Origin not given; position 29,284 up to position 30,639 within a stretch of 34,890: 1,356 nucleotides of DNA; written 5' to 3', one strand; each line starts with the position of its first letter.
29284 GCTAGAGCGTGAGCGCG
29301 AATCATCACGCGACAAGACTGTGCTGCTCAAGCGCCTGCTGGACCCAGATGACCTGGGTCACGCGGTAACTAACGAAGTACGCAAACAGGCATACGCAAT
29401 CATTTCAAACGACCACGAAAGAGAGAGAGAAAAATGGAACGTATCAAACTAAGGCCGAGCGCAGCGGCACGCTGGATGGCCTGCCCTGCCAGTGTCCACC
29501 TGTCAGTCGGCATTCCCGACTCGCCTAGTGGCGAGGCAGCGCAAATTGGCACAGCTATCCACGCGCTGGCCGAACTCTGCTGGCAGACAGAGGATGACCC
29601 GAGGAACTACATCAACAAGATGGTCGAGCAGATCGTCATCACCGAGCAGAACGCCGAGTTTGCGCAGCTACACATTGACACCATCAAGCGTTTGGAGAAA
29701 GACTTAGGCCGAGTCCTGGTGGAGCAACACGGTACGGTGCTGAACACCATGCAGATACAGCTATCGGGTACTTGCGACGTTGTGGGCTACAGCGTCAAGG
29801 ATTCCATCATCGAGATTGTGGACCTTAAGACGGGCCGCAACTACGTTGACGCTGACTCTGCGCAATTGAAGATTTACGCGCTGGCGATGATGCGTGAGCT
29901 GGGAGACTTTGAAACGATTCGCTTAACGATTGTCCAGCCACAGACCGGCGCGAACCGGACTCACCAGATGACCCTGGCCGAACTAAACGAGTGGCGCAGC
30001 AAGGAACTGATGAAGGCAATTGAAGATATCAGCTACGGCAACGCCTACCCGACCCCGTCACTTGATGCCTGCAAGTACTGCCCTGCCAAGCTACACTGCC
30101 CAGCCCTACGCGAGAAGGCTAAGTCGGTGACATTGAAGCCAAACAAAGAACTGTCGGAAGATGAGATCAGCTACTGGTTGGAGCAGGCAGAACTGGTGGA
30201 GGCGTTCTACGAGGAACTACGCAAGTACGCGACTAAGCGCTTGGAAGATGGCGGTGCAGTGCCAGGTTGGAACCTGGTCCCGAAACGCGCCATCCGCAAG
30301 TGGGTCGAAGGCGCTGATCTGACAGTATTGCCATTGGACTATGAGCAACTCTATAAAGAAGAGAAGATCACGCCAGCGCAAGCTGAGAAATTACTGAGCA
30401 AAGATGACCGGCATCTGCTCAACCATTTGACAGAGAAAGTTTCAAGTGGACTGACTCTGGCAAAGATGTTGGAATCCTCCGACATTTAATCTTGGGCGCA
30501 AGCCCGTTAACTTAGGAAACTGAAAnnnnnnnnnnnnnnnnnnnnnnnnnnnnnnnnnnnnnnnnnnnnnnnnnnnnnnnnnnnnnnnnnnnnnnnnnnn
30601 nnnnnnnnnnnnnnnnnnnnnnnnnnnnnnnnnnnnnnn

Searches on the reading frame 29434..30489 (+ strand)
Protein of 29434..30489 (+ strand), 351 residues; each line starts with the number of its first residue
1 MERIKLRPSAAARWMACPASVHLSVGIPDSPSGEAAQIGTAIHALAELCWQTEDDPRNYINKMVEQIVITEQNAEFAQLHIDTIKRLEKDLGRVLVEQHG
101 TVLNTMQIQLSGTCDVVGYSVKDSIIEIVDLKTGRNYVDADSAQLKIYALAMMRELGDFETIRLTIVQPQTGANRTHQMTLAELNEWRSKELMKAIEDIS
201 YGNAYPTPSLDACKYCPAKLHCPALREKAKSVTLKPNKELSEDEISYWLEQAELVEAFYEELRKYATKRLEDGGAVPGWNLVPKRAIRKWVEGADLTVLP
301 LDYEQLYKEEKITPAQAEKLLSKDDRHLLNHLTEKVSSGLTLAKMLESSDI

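Call 33: search_protein_families(library=phrogs, proteins=[window:29434-30489:+], max_evalue=0.00001)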
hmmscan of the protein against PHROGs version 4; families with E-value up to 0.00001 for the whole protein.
window:29434-30489:+ (351 aa): 3 families
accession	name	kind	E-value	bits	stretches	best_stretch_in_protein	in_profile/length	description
phrog_69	-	DNA, RNA and nucleotide metabolism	4.7e-78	264.4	1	1-344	85-457/501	exonuclease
phrog_3953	-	DNA, RNA and nucleotide metabolism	2.1e-15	57.9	1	6-177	16-158/186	exonuclease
phrog_466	-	DNA, RNA and nucleotide metabolism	2.6e-06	28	1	34-152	210-318/446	exonuclease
